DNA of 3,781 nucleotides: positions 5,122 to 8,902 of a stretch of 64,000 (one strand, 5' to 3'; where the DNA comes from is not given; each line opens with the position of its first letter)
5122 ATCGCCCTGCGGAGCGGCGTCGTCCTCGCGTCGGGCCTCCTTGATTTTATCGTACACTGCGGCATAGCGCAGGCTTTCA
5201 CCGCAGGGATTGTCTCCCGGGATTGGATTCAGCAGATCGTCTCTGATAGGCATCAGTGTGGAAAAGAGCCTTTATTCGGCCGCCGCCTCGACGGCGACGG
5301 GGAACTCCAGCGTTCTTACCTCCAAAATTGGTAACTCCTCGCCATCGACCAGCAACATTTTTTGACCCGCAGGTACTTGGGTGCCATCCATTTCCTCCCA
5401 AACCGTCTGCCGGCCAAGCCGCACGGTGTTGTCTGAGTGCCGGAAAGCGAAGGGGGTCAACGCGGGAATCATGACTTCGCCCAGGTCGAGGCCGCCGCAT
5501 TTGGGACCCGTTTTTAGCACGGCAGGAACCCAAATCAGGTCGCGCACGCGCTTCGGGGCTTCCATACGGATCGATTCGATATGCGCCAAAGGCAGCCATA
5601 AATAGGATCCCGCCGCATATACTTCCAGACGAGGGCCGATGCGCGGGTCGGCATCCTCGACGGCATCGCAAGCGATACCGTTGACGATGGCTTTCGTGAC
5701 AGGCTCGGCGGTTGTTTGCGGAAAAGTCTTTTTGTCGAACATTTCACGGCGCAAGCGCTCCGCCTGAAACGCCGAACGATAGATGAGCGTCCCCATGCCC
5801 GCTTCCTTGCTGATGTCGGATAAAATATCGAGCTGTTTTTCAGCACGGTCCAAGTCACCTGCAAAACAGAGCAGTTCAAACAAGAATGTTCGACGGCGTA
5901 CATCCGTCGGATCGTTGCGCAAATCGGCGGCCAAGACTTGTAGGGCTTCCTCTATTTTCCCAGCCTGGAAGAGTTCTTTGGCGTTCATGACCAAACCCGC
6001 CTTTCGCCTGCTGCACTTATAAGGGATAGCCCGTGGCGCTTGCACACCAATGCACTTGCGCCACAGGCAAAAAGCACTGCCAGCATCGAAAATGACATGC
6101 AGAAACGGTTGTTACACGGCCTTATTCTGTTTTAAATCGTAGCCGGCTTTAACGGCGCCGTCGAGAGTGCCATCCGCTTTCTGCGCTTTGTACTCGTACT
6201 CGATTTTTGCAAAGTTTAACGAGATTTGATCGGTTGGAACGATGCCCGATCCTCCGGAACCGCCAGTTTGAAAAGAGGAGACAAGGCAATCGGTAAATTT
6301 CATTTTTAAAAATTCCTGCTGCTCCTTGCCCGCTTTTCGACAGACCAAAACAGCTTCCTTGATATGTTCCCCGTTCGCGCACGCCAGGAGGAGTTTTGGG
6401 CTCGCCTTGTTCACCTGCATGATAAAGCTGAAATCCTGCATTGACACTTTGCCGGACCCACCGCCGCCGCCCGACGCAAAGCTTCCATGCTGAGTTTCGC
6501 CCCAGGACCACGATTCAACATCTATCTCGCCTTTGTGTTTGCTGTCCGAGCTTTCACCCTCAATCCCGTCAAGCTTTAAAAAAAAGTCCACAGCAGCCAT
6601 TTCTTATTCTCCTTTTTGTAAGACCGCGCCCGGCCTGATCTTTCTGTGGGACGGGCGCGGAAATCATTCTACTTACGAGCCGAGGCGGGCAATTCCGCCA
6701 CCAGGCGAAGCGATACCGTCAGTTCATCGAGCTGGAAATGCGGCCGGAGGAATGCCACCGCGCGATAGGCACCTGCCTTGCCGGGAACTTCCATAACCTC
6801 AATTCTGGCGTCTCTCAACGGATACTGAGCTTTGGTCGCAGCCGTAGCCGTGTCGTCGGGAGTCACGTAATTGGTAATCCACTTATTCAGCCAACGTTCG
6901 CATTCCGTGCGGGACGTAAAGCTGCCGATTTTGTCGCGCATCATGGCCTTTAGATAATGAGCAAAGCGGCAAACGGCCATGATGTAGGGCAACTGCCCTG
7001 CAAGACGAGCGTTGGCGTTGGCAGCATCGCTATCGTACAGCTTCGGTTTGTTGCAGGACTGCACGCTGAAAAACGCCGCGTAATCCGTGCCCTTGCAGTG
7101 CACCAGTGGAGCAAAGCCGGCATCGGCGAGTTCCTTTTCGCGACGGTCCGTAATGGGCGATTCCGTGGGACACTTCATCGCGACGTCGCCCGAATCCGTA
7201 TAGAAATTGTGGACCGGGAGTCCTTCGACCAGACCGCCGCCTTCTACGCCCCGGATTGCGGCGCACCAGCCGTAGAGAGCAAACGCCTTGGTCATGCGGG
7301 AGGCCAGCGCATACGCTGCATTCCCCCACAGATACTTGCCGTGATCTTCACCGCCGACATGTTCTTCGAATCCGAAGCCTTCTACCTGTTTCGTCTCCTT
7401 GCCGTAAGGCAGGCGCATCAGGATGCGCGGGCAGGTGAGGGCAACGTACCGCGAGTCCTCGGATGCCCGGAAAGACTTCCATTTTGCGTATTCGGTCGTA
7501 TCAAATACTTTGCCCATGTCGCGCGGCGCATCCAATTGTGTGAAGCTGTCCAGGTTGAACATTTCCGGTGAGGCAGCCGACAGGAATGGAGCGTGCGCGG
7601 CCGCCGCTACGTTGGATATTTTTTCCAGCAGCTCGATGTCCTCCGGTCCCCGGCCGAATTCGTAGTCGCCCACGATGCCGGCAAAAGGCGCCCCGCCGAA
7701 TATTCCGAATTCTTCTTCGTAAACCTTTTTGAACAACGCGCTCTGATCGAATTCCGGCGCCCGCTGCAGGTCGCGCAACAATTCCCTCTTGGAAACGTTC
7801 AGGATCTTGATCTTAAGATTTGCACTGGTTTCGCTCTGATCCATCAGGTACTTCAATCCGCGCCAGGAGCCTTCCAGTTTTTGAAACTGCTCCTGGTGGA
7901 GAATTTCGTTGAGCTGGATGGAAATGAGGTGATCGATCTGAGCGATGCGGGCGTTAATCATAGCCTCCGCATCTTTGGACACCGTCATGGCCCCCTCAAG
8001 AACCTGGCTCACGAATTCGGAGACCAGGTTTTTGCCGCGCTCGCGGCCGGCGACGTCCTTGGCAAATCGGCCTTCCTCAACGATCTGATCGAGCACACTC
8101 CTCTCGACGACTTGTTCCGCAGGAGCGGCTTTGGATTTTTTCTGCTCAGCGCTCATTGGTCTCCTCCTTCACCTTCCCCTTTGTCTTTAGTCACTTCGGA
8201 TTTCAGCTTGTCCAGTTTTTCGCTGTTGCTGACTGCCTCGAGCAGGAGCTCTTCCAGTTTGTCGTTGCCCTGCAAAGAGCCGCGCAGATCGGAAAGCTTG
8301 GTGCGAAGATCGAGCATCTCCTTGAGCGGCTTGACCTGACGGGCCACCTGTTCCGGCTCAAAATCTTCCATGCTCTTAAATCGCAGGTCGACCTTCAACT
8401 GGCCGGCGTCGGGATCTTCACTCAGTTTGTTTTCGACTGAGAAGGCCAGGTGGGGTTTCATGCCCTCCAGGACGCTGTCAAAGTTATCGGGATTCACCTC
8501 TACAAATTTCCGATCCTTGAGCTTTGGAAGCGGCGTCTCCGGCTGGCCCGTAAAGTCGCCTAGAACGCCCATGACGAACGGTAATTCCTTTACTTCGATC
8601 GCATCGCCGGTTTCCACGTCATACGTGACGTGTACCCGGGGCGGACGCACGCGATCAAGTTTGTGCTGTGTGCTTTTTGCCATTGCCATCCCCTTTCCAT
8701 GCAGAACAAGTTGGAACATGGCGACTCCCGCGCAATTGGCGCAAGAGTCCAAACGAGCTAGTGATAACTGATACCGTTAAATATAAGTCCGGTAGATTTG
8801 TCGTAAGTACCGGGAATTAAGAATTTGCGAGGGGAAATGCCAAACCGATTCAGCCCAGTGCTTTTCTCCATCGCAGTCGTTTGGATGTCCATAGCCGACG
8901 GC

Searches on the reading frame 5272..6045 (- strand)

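Call 41: search_protein_families(library=pfam, proteins=[window:5272-6045:-], max_evalue=0.00001)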
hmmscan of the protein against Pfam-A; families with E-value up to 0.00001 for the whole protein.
window:5272-6045:- (257 aa): 1 family
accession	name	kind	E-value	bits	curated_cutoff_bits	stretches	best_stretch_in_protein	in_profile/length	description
PF07024.18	ImpE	-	1.5e-33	115.9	25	1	125-246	3-121/122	ImpE protein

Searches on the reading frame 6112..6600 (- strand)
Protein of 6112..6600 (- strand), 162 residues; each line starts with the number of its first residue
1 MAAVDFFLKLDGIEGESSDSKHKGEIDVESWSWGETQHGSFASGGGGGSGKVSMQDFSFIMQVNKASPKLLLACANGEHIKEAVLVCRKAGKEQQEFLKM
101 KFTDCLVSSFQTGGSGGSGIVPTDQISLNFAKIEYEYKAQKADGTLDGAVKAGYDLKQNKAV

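Call 41: search_protein_families(library=pfam, proteins=[window:6112-6600:-], max_evalue=0.00001)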
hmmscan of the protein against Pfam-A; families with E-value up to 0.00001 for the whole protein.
window:6112-6600:- (162 aa): 1 family
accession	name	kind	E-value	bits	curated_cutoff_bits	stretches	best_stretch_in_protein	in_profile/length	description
PF05638.18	T6SS_HCP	-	5.4e-41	140.3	23.5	1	7-137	1-129/129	Type VI secretion system effector, Hcp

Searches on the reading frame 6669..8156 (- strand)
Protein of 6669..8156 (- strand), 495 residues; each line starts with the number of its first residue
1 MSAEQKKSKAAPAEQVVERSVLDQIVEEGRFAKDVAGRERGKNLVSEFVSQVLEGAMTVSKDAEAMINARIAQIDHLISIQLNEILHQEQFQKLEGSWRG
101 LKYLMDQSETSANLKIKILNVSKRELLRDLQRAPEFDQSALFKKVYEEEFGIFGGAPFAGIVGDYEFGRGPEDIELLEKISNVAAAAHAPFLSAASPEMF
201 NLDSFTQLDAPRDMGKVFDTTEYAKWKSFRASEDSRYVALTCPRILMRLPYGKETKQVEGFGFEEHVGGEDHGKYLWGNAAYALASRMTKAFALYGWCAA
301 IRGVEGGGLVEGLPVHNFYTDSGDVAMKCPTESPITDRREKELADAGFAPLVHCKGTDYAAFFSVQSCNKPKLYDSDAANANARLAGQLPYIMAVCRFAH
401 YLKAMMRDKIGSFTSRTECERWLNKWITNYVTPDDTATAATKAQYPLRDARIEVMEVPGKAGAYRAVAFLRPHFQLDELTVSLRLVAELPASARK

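Call 41: search_protein_families(library=pfam, proteins=[window:6669-8156:-], max_evalue=0.00001)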
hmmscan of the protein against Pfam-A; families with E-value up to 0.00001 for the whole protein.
window:6669-8156:- (495 aa): 2 families
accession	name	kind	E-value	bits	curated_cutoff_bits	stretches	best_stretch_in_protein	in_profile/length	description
PF05943.17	VipB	-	1.5e-137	458.1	27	1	69-368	2-300/301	EvpB/VC_A0108, tail sheath N-terminal domain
PF18945.5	VipB_2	-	1.2e-47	161.2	27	1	379-489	2-112/112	EvpB/VC_A0108, tail sheath gpW/gp25-like domain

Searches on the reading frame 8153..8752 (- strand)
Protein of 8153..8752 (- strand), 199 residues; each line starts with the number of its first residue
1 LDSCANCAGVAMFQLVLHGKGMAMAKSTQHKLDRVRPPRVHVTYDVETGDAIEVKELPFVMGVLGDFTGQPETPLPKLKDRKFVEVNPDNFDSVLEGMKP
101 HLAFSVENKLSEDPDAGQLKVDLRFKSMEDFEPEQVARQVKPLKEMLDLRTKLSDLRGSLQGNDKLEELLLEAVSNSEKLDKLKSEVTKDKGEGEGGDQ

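Call 41: search_protein_families(library=pfam, proteins=[window:8153-8752:-], max_evalue=0.00001)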
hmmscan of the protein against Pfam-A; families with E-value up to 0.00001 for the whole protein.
window:8153-8752:- (199 aa): 1 family
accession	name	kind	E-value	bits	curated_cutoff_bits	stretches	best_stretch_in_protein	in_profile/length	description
PF05591.17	T6SS_VipA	-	2.4e-60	203.3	24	1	33-187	2-154/155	Type VI secretion system, VipA, VC_A0107 or Hcp2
